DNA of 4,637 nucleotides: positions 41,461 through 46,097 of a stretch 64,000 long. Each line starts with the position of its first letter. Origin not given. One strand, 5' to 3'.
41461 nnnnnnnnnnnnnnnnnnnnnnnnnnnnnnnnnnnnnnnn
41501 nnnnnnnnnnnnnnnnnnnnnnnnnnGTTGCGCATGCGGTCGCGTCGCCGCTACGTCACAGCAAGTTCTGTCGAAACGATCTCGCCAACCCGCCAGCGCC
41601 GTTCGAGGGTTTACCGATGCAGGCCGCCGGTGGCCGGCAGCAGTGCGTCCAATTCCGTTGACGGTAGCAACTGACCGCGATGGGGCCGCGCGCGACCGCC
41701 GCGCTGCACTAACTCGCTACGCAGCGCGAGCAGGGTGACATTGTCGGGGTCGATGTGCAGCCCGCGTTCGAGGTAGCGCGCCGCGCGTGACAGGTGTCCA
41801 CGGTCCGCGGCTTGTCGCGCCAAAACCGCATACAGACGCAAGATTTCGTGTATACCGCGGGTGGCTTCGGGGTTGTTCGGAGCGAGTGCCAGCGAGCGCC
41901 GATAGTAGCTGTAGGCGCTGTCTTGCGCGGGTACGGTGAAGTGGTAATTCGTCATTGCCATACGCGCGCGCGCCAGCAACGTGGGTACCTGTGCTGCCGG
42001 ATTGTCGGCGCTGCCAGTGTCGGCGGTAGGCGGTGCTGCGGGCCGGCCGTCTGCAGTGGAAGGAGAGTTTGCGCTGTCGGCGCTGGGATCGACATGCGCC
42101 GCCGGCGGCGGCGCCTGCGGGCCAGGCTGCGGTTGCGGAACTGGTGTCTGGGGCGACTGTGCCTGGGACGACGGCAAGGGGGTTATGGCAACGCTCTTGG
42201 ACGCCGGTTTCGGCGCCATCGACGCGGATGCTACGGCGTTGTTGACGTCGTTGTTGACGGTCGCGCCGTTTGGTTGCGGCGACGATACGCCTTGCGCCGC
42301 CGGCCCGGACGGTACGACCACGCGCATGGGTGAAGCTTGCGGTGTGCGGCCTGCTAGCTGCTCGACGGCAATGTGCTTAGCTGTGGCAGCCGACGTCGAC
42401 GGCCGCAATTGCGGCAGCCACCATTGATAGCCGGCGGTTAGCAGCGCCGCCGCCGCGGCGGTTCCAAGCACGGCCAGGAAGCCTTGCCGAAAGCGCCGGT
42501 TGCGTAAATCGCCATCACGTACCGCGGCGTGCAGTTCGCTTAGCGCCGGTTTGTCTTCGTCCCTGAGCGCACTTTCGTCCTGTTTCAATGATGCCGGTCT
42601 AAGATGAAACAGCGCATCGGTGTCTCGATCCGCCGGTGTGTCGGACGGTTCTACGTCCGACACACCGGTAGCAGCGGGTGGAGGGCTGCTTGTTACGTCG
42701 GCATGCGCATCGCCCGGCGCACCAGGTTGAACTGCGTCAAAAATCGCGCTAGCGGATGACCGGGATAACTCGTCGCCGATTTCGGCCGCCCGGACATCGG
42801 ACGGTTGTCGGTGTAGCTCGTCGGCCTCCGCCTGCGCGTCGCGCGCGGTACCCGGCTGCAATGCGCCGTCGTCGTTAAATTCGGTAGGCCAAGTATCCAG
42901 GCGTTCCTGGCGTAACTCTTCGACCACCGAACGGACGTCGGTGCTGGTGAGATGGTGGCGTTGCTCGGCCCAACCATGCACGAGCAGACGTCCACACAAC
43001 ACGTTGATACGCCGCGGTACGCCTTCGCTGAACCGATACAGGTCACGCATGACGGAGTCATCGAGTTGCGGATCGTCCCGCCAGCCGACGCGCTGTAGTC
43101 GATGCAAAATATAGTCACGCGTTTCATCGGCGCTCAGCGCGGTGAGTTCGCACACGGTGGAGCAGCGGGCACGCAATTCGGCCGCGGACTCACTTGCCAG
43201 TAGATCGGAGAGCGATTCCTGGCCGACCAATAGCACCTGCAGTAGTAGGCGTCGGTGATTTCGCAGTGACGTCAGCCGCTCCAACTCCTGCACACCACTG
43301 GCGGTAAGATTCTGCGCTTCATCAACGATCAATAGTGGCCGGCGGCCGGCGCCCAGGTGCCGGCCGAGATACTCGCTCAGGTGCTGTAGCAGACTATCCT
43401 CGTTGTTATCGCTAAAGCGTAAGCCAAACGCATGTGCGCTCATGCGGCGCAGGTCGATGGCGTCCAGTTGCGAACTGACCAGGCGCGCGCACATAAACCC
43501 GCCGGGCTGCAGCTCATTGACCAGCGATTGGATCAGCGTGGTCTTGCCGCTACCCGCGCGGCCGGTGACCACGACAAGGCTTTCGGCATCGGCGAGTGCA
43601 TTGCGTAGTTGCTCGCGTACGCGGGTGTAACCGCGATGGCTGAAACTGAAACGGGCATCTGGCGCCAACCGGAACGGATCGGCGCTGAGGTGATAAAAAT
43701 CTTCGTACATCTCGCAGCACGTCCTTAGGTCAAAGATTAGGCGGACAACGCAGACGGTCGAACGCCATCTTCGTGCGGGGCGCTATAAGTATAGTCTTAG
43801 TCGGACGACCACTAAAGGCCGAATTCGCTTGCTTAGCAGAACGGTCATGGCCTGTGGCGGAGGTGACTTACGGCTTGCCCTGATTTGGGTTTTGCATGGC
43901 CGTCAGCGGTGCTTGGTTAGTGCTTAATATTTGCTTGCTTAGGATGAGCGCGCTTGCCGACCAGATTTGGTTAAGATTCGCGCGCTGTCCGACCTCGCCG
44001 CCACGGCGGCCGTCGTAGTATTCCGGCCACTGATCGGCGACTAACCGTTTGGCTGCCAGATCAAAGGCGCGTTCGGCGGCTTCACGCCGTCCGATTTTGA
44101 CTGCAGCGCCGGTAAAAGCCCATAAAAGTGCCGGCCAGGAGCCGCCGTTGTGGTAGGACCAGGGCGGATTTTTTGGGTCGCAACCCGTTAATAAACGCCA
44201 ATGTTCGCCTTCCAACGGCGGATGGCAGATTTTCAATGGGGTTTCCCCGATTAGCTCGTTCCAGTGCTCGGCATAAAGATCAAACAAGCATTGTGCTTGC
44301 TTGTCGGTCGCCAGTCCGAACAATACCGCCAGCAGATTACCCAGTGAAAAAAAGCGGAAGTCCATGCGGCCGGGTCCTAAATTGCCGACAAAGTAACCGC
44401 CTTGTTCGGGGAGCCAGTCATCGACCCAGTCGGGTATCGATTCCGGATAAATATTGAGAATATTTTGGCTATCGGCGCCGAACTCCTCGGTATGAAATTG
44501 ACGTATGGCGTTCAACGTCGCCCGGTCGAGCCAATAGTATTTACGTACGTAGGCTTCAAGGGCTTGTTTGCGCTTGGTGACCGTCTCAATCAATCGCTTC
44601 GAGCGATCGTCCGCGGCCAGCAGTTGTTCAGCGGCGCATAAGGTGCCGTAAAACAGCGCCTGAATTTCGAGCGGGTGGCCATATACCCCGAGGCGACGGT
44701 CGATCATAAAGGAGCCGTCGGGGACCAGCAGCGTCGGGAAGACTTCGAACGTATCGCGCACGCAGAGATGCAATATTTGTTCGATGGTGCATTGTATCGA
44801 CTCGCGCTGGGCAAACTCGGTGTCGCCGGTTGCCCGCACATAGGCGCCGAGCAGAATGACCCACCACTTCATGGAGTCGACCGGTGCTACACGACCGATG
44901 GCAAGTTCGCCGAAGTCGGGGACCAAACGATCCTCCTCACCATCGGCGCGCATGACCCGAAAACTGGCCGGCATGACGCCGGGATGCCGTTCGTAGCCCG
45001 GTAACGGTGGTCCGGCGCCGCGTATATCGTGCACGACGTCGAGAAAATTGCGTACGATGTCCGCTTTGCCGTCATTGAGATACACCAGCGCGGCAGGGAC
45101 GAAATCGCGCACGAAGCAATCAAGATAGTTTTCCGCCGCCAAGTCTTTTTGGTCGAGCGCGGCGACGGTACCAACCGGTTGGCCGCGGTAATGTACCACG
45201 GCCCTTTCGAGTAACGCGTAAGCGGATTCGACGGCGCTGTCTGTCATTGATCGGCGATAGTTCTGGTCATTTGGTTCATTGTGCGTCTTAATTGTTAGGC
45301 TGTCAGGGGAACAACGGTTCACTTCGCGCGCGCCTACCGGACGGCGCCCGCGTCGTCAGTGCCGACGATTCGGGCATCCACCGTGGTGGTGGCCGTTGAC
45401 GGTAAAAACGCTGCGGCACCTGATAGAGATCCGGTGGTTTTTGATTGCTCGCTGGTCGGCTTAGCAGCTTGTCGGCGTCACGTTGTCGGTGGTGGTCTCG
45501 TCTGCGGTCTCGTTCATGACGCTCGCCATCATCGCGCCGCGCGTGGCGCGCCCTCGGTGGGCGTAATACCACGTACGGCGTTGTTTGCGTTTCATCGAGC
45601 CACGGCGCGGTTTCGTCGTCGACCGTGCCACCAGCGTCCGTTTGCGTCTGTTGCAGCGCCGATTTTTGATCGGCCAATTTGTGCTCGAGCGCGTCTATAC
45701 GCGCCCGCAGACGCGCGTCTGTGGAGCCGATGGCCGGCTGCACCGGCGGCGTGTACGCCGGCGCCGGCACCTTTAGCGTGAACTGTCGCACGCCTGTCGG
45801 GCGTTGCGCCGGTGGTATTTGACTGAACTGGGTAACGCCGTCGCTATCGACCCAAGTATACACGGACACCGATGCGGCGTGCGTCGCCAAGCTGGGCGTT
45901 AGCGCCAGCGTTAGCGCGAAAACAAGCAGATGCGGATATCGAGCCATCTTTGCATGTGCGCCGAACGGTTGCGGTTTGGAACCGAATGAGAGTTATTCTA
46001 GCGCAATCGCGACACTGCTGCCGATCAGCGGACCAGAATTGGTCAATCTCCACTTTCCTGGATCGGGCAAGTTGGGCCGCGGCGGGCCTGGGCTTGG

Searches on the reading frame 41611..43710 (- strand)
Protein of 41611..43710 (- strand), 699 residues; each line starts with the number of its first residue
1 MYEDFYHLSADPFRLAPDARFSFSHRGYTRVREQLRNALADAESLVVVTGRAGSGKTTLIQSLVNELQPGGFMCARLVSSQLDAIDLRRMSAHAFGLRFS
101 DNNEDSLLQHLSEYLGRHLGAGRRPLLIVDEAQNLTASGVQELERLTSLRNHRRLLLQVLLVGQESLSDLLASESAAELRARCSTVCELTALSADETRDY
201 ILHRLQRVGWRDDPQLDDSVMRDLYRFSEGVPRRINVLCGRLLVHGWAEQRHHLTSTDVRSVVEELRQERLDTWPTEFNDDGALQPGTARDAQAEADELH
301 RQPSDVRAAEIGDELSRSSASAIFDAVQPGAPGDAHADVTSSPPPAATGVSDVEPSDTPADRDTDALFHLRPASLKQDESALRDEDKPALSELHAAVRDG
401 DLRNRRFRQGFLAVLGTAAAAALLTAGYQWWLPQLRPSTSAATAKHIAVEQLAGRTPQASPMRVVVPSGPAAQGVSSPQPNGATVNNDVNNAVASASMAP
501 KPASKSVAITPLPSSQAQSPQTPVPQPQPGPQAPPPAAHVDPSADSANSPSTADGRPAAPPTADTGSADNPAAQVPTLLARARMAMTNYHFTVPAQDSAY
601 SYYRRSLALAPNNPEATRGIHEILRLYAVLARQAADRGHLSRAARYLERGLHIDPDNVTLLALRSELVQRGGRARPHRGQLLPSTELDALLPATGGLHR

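Call 40: search_protein_families(library=pfam, proteins=[window:41611-43710:-], max_evalue=0.0001)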
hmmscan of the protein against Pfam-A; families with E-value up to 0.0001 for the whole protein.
window:41611-43710:- (699 aa): 11 families
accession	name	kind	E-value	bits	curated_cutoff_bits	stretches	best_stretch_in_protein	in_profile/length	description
PF13401.12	AAA_22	-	1.2e-20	74.6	27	1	42-171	4-130/130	AAA domain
PF13191.12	AAA_16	-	4.4e-09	37.5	32.6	1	32-156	9-165/167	AAA ATPase domain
PF13604.12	AAA_30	-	5.9e-08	33.1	27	1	33-179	8-140/191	AAA domain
PF20703.3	nSTAND1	-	5.8e-06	26.6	27.1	1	29-226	20-221/379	Novel STAND NTPase 1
PF01443.25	Viral_helicase1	-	9.1e-06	26.1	21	1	47-138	2-74/228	Viral superfamily 1 RNA helicase core domain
PF13173.12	AAA_14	-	1.1e-05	25.9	27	1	44-196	3-127/129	AAA domain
PF25199.1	nSTAND_NTPase5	-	3.9e-05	23.9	34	0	36-65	34-63/145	Novel STAND NTPase 5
PF01637.24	ATPase_2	-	4.2e-05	23.9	33.2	1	42-193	19-183/225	ATPase domain predominantly from Archaea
PF05729.18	NACHT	-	4.6e-05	23.8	26.7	0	45-203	2-162/167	NACHT domain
PF13245.12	AAA_19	-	6.5e-05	23.6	25.1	0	41-163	9-124/134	AAA domain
PF09848.15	SLFN-g3_helicase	-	8.7e-05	22.4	24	0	44-163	2-122/354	Schlafen group 3, DNA/RNA helicase domain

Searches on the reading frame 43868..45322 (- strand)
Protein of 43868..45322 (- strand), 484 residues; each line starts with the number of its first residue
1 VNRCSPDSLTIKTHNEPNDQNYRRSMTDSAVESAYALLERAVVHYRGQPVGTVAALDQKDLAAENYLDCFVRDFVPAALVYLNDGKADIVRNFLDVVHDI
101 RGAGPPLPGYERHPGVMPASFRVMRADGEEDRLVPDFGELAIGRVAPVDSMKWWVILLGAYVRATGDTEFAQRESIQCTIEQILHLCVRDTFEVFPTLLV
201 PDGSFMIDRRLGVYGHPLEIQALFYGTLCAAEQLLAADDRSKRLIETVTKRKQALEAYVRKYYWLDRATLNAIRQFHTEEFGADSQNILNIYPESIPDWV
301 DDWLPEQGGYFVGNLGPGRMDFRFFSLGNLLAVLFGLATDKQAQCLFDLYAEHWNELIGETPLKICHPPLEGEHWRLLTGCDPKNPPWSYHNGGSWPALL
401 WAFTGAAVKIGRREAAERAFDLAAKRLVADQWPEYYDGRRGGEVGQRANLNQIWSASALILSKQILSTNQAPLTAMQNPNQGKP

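Call 40: search_protein_families(library=pfam, proteins=[window:43868-45322:-], max_evalue=0.0001)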
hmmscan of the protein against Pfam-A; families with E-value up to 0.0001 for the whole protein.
window:43868-45322:- (484 aa): 2 families
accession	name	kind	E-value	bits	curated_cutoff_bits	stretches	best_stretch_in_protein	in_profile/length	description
PF12899.13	Glyco_hydro_100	-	1.8e-186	620.6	23.6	1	34-467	1-433/435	Alkaline and neutral invertase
PF06202.20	GDE_C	-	8.1e-05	22.2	21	0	215-437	160-345/367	Amylo-alpha-1,6-glucosidase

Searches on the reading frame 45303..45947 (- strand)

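Call 40: search_protein_families(library=pfam, proteins=[window:45303-45947:-], max_evalue=0.0001)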
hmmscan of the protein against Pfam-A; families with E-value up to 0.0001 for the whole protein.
window:45303-45947:- (214 aa): 1 family
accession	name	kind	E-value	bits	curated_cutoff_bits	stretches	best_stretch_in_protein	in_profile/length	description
PF13511.11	DUF4124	-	1.8e-07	31.7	22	1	19-71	4-55/56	Domain of unknown function (DUF4124)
